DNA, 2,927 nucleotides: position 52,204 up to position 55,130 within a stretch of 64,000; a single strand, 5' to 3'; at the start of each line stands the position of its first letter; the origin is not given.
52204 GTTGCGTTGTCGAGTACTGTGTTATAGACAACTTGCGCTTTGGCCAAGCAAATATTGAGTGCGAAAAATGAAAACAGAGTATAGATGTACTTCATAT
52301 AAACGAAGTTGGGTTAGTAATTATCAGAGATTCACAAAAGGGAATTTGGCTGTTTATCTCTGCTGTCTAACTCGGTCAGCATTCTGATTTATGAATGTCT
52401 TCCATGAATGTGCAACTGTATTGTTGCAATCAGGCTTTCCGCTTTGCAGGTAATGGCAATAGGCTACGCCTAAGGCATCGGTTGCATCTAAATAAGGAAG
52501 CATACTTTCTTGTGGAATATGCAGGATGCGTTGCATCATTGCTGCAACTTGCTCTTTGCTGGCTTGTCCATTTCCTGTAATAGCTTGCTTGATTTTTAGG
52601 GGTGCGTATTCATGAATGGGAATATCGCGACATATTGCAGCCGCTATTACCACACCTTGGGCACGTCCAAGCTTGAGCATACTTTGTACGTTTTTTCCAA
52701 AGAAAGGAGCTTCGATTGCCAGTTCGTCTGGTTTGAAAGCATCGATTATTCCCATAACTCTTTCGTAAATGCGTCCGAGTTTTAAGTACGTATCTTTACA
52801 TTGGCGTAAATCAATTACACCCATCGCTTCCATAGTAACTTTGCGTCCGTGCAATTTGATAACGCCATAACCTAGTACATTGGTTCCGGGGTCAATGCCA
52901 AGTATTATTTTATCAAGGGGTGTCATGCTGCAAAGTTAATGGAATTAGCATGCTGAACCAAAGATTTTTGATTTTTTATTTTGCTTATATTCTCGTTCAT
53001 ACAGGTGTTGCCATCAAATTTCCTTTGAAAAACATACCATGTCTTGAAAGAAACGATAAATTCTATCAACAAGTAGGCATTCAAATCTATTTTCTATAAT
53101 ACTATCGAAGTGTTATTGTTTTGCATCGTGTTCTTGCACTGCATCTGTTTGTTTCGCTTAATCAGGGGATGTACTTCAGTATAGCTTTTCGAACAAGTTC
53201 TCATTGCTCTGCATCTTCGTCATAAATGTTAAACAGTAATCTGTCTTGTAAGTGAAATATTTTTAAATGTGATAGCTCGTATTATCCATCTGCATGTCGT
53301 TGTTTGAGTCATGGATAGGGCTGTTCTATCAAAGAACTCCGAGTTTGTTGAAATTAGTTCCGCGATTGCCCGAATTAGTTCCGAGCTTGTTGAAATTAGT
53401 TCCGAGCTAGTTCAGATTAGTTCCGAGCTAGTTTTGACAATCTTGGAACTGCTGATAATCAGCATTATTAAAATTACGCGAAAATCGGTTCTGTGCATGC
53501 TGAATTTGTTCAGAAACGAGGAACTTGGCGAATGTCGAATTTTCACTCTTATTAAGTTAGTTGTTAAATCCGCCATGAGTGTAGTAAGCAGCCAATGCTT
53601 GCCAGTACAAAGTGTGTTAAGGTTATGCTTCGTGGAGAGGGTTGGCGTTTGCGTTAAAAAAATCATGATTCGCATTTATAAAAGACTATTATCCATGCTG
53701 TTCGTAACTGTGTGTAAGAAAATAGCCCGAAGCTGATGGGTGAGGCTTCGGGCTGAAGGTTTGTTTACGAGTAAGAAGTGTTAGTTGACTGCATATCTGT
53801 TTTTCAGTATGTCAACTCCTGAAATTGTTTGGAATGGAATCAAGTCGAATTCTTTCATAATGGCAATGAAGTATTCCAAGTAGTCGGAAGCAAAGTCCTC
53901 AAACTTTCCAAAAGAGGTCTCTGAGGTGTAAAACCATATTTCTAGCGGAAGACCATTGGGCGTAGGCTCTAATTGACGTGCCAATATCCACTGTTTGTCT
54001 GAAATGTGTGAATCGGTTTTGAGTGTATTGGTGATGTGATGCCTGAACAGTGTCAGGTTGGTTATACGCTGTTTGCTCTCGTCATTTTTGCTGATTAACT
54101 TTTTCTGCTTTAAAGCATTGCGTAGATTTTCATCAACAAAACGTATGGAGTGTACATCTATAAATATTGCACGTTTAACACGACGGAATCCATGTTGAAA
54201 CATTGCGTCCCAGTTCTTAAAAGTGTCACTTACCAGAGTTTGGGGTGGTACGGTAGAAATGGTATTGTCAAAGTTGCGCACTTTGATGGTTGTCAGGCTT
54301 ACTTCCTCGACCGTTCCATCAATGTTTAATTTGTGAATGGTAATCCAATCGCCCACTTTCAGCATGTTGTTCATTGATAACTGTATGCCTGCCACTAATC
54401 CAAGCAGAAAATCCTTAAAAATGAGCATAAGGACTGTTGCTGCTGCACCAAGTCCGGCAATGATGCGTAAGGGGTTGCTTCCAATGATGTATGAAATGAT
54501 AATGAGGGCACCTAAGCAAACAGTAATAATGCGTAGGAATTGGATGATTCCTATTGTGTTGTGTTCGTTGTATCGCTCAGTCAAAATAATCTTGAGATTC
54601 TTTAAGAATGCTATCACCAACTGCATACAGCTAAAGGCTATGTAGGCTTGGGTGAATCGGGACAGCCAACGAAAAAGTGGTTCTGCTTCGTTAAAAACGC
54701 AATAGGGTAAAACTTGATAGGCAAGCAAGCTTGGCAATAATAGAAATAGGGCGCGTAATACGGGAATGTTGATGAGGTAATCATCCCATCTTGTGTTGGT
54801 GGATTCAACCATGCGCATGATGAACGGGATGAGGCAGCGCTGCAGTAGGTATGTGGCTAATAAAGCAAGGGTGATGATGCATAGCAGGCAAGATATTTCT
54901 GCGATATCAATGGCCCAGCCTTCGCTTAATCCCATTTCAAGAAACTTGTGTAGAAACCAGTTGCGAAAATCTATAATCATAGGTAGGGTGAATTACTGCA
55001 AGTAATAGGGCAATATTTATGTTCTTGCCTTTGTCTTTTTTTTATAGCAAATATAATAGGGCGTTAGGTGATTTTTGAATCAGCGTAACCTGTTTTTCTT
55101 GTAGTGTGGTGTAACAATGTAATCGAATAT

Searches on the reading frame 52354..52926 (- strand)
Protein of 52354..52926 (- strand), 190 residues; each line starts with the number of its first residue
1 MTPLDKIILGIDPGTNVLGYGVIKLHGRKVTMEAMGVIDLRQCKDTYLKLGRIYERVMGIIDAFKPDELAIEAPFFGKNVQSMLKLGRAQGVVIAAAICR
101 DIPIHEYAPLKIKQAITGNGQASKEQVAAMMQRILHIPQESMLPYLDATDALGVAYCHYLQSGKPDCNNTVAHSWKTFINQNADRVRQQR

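Call 14: search_protein_families(library=ncbifam, proteins=[window:52354-52926:-])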
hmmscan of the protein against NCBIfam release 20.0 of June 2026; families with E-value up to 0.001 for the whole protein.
window:52354-52926:- (190 aa): 2 families
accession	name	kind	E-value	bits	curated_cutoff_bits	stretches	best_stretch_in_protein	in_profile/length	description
TIGR00228.1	ruvC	equivalog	2e-43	148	100.65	1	8-159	1-148/156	crossover junction endodeoxyribonuclease RuvC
NF000711.0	PRK00039.2-1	equivalog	2.1e-41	141.5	163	1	7-162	2-155/161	crossover junction endodeoxyribonuclease RuvC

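Call 71: find_encoding_contigs(protein=window:52354-52926:-, flank=2500, max_places=10)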
Protein window:52354-52926:- (190 aa): 24 contigs read that carry it; 10 places shown.
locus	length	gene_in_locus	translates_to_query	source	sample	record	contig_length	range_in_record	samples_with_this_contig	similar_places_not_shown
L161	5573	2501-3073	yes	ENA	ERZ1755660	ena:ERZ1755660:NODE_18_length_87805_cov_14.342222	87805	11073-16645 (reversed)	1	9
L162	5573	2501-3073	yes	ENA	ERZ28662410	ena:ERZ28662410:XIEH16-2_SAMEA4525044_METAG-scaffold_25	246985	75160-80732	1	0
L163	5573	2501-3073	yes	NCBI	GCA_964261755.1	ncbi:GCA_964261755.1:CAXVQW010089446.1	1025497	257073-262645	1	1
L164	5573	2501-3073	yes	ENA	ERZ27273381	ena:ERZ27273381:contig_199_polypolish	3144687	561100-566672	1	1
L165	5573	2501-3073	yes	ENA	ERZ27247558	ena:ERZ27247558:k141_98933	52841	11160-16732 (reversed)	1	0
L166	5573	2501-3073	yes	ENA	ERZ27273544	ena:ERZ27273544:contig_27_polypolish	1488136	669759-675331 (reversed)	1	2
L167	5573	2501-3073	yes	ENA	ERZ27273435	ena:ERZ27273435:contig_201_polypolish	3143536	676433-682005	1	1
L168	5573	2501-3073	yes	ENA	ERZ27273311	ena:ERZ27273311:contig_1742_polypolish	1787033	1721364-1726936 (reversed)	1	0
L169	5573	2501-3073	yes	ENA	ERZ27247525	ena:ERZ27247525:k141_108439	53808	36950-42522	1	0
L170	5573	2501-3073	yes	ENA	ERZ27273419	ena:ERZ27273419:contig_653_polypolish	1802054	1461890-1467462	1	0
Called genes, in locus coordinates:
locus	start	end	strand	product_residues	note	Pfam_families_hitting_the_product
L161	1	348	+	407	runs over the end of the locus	PF07690:MFS_1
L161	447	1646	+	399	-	PF00924:MS_channel_2nd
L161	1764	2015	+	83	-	-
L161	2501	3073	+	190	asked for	PF02075:RuvC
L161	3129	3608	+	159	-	-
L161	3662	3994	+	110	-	-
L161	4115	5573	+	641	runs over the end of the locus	PF08497:Radical_SAM_N, PF11842:DUF3362 (weak)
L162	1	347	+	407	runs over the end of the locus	PF07690:MFS_1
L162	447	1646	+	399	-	PF00924:MS_channel_2nd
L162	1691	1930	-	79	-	-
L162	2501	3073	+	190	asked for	PF02075:RuvC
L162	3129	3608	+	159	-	-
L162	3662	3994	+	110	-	-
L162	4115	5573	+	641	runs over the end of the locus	PF08497:Radical_SAM_N, PF11842:DUF3362 (weak)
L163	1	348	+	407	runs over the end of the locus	PF07690:MFS_1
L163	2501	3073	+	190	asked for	PF02075:RuvC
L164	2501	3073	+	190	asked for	PF02075:RuvC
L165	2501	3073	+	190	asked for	PF02075:RuvC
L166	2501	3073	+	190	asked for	PF02075:RuvC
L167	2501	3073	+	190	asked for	PF02075:RuvC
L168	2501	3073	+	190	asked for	PF02075:RuvC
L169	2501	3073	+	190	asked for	PF02075:RuvC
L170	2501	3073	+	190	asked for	PF02075:RuvC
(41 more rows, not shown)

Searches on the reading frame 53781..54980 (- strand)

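Call 14: search_protein_families(library=ncbifam, proteins=[window:53781-54980:-])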
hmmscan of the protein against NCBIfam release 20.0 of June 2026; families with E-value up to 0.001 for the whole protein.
window:53781-54980:- (399 aa): 3 families
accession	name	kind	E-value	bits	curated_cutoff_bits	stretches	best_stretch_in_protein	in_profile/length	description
NF047602.1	MscsSHelicob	equivalog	2.1e-07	30.6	400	1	148-309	51-208/260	small-conductance mechanosensitive channel MscS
NF047601.1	MscSThanab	equivalog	2.5e-07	30.4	500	1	128-293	51-211/280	small-conductance mechanosensitive channel MscS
NF007662.0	PRK10334.1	subfamily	2.1e-05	23.9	321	1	158-310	81-229/286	small-conductance mechanosensitive channel MscS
